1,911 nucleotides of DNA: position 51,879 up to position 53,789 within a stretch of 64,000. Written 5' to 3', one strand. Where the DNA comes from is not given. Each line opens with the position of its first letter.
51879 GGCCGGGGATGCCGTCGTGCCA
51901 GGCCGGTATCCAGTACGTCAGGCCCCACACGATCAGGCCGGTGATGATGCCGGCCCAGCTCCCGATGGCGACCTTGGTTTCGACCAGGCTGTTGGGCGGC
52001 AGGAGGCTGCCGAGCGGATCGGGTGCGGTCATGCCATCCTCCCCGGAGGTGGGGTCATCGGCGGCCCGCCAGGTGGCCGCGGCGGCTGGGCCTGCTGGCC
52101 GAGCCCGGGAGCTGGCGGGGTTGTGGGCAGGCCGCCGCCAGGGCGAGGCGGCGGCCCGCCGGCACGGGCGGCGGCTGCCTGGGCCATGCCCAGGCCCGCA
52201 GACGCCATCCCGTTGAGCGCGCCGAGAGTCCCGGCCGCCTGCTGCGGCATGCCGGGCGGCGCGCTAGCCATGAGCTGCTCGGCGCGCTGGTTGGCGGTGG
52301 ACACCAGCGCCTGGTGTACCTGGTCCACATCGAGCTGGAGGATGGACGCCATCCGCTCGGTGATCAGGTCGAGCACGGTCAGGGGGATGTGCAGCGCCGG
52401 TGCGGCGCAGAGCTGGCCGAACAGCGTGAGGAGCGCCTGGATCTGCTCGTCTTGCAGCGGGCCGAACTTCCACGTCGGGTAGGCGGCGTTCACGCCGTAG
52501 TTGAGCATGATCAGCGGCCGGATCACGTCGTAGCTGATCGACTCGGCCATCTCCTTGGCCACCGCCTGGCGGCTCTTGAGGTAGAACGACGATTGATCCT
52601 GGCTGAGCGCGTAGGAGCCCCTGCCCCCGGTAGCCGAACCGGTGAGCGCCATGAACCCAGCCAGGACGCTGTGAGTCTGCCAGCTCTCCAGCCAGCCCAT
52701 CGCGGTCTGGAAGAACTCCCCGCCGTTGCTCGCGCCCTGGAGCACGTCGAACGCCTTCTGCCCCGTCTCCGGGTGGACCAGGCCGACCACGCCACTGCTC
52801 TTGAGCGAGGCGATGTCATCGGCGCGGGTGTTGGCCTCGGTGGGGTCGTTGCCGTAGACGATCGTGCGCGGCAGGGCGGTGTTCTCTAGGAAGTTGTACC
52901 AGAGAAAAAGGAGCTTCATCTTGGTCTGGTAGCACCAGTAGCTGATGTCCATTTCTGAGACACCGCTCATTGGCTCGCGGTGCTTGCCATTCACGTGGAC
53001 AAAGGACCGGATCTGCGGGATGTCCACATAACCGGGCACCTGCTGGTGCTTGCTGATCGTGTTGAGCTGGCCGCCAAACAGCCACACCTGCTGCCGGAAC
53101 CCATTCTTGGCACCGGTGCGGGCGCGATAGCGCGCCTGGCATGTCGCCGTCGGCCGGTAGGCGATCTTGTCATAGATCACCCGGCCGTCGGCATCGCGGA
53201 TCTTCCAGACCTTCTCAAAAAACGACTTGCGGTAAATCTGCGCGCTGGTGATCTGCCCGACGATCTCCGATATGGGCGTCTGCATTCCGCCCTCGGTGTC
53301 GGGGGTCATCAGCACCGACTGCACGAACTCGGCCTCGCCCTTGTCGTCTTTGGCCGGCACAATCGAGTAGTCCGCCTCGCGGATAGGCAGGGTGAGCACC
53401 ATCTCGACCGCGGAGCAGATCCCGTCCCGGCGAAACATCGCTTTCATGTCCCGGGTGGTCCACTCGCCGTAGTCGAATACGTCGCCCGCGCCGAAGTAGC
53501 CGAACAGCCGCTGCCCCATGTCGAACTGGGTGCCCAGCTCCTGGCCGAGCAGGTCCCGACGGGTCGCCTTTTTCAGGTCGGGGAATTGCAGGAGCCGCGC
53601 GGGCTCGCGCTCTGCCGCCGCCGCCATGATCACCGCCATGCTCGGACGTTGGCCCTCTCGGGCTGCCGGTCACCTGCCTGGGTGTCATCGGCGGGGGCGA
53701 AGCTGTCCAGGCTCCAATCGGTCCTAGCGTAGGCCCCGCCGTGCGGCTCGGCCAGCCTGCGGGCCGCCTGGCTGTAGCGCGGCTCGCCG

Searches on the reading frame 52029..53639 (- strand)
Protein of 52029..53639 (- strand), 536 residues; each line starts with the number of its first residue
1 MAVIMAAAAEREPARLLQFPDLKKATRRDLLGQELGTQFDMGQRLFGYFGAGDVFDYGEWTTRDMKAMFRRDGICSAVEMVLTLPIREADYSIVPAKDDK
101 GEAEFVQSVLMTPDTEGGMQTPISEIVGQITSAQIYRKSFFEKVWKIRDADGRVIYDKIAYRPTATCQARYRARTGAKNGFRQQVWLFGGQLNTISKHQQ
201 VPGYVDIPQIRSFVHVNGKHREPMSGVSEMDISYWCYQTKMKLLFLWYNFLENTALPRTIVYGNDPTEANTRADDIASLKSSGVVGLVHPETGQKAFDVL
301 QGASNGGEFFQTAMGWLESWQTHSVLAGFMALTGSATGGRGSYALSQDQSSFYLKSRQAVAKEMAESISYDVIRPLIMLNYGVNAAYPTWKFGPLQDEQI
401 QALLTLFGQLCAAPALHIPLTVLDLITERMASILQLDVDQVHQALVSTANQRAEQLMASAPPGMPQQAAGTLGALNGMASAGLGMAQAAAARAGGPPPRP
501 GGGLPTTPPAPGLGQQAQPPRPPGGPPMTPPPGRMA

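Call 15: search_protein_families(library=phrogs, proteins=[window:52029-53639:-], max_evalue=0.001)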
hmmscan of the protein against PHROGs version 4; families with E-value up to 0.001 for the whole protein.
window:52029-53639:- (536 aa): 1 family
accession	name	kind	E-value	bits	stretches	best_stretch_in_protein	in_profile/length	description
phrog_113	-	head and packaging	4.2e-34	119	1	68-491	75-442/1272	portal protein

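Call 16: search_protein_families(library=pfam, proteins=[window:52029-53639:-], max_evalue=0.001)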
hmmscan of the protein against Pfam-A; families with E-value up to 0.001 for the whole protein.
window:52029-53639:- (536 aa): 1 family
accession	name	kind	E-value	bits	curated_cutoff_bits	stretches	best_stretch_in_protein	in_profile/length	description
PF06074.18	Portal_Mu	-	6.8e-33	114.8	23.9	1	67-411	6-319/336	Portal protein of Mu bacteriophage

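Call 17: find_related_loci(query=window:52029-53639:-, collection=viral_contigs, flank=10000)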
Query window:52029-53639:- (536 aa) in viral_contigs; peptide patterns used: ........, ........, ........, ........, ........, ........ (x = any residue, [..] = any of these).
89 stretches matched a pattern; 88 encode a relative of the query (tblastn E <= 1e-3); the best 80 are kept; 80 distinct loci.
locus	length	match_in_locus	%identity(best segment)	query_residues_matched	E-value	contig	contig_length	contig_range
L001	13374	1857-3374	75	4-509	0e+0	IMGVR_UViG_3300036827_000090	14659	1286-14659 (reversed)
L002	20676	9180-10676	76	8-504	0e+0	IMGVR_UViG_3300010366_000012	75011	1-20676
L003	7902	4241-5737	76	8-504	0e+0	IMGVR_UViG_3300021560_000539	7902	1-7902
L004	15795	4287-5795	79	6-501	0e+0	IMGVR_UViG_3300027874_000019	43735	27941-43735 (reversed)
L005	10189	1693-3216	75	4-516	0e+0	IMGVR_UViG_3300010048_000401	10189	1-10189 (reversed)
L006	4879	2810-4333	75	4-516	0e+0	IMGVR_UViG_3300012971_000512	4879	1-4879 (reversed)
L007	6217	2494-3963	77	8-497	0e+0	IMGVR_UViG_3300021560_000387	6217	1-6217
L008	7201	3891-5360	77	8-497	0e+0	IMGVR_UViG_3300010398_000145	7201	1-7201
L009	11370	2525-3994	77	8-497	0e+0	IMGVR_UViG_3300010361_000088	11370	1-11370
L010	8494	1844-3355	74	6-518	0e+0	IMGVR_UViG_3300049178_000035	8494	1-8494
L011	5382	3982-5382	78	8-474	0e+0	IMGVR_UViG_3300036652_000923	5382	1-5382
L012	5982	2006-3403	78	7-471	0e+0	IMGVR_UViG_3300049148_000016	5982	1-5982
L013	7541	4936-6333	78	7-471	0e+0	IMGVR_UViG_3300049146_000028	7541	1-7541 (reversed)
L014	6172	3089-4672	72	5-536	0e+0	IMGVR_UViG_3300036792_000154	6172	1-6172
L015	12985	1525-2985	75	14-500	0e+0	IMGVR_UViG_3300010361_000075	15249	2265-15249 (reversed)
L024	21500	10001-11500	73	6-507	0e+0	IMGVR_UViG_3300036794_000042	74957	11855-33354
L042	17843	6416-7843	71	15-485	0e+0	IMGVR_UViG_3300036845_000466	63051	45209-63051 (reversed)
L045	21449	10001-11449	70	14-497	0e+0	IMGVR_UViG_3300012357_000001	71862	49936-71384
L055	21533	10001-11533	64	5-523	0e+0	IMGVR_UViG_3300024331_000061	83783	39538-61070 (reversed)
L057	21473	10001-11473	67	14-505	0e+0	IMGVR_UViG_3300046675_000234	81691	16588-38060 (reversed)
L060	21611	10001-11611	64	16-535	0e+0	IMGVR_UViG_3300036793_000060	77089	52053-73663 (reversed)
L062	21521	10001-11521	65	14-512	0e+0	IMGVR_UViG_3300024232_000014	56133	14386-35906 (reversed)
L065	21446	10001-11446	68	15-497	0e+0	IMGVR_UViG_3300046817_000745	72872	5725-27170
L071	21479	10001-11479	69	9-501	0e+0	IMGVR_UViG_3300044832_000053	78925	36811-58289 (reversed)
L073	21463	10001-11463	64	14-494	0e+0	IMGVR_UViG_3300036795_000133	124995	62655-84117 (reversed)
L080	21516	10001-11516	69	14-515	0e+0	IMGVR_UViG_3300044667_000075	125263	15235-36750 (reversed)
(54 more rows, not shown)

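Call 94: find_homologous_proteins(query=window:52029-53639:-, max_evalue=1e-50)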
Query window:52029-53639:- (536 aa): 524 proteins with E <= 1e-50 among 8000 candidates; the best 120 are listed.
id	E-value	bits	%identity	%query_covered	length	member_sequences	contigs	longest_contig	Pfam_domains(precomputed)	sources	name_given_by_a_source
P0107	0.0e+0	1218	100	99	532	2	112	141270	PF06074.19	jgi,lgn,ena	-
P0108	3.1e-279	945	75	94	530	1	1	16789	PF06074.19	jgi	jgi:hypothetical protein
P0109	4.7e-278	941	78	95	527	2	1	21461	PF06074.19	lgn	-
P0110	7.7e-277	937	75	94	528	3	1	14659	PF06074.19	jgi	jgi:hypothetical protein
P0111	2.3e-274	929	79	91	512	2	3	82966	PF06074.19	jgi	jgi:hypothetical protein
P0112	2.8e-273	926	77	92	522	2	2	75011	PF06074.19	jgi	-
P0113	6.6e-271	918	75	96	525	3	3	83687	PF06074.19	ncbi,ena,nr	ncbi:MAG TPA: DUF935 family protein [Streptosporangiaceae bacterium]|nr:DUF935 family protein [Strep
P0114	1.4e-270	917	78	86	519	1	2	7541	PF06074.19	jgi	jgi:hypothetical protein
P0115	8.3e-269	911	78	92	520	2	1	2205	PF06074.19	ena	-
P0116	5.0e-268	908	76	92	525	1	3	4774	PF06074.19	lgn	-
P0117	6.4e-268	908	77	93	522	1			PF06074.19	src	-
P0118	3.3e-267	906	77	91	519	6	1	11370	PF06074.19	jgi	-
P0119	4.4e-266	902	74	99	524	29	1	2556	PF06074.19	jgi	-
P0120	5.5e-266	901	77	92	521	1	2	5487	PF06074.19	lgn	-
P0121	9.7e-266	901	75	95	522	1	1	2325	PF06074.19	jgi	jgi:hypothetical protein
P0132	7.4e-260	881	75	91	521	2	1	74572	PF06074.19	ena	-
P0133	2.1e-258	876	75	92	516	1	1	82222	PF06074.19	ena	-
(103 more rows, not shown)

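Call 95: find_encoding_contigs(protein=P0132, flank=10000, max_places=1)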
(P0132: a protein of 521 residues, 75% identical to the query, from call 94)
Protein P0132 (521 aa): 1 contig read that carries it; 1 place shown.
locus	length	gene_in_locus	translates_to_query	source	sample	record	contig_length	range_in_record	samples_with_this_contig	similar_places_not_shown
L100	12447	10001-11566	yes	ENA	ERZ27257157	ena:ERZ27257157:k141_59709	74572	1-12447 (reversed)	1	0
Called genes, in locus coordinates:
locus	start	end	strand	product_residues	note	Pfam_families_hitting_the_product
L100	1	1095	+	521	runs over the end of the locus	PF08706:D5_N, PF19263:DUF5906 (weak)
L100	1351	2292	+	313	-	-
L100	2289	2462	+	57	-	-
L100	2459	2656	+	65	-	-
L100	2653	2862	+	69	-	-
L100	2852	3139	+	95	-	-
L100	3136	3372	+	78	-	-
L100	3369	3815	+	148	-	-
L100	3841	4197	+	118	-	-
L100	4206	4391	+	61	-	-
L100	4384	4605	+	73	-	-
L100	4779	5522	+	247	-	PF01476:LysM, PF06737:Transglycosylas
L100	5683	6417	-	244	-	-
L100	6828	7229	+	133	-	-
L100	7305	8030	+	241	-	-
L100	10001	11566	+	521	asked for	PF06074:Portal_Mu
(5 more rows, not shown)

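Call 96: find_encoding_contigs(protein=P0133, flank=10000, max_places=1)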
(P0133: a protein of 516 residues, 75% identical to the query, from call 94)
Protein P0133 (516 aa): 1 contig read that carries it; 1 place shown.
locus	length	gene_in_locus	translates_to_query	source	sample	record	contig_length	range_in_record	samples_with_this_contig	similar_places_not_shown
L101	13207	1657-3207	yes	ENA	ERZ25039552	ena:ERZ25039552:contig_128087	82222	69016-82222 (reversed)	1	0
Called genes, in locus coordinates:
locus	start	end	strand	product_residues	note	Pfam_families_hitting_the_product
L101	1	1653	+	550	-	?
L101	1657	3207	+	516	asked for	PF06074:Portal_Mu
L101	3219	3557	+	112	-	-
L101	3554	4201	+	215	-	PF04233:Phage_Mu_F (weak)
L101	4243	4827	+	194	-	-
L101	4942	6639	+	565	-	-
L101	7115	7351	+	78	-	-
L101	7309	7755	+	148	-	-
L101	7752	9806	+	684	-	PF23802:DUF7178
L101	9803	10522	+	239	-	-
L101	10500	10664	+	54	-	-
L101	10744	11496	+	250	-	-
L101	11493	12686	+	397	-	-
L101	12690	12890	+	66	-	-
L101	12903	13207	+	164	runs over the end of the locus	-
